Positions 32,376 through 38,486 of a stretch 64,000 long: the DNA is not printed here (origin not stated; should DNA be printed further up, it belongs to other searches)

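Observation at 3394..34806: Highly over-represented ~30-nt interspersed motif (core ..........) with an uptake-sequence-like architecture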

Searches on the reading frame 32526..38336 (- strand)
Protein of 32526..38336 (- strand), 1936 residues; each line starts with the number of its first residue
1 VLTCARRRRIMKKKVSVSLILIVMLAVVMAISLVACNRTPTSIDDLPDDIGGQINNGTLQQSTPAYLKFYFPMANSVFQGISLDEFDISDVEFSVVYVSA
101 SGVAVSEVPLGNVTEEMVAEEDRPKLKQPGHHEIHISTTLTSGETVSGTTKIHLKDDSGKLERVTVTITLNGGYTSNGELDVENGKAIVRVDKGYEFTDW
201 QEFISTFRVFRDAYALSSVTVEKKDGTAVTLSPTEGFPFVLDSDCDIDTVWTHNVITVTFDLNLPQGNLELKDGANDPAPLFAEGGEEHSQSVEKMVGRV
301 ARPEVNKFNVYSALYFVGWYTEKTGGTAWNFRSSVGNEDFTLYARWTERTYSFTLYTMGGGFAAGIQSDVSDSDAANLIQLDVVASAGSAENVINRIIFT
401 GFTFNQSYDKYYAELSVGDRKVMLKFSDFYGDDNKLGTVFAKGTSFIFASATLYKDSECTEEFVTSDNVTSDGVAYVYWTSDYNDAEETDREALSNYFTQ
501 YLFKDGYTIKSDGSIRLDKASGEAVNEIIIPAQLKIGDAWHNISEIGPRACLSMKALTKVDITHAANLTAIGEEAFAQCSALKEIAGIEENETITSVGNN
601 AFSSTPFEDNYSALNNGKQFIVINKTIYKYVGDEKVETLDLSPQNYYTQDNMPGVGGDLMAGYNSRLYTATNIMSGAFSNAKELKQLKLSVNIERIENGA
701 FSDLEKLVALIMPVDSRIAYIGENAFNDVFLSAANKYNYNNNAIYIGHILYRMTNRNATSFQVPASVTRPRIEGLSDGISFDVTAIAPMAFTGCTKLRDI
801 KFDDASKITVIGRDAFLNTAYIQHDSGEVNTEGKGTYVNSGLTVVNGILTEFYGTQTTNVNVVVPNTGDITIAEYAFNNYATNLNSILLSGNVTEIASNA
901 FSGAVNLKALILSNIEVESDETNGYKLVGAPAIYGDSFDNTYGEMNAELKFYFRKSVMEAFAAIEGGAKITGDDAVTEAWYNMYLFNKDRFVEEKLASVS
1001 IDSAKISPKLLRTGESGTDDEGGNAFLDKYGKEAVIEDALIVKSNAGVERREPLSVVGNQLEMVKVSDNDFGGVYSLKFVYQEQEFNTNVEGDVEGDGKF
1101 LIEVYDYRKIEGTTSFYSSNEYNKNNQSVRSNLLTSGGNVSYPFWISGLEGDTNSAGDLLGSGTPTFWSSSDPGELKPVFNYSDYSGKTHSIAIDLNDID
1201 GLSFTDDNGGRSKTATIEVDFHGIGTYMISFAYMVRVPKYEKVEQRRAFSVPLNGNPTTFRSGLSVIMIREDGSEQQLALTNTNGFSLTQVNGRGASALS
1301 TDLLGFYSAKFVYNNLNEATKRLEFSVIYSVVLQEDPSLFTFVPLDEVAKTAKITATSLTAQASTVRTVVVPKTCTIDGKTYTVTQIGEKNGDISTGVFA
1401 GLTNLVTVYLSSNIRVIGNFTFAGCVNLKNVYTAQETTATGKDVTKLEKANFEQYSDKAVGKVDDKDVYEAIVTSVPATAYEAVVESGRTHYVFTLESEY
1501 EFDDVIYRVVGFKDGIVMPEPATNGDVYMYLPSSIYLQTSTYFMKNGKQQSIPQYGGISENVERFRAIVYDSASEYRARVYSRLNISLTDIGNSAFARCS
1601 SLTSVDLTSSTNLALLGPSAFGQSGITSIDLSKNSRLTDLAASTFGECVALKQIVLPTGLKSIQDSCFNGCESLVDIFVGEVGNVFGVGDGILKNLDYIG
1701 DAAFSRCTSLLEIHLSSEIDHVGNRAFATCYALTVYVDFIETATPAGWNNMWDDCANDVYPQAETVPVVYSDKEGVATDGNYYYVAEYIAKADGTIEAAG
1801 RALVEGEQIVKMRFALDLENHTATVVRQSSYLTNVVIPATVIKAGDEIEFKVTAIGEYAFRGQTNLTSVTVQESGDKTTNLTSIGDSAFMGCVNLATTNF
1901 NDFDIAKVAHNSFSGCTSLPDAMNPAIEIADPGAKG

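Call 15: search_protein_families(library=pfam, proteins=[window:32526-38336:-])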
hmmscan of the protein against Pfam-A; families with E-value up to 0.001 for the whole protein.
window:32526-38336:- (1936 aa): 4 families
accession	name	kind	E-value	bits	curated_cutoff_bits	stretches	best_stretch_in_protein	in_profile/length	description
PF13306.12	LRR_5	-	1.1e-68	229.4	27.7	7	1584-1679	18-108/127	BspA type Leucine rich repeat region (6 copies)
PF13855.12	LRR_8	-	2.5e-31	107.7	27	1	671-711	14-55/61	Leucine rich repeat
PF09479.16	Flg_new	-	1.8e-07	31.6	27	1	315-344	34-64/65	Listeria-Bacteroides repeat domain (List_Bact_rpt)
PF12799.13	LRR_4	-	3.6e-06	27.5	27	0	1403-1431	1-28/44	Leucine Rich repeats (2 copies)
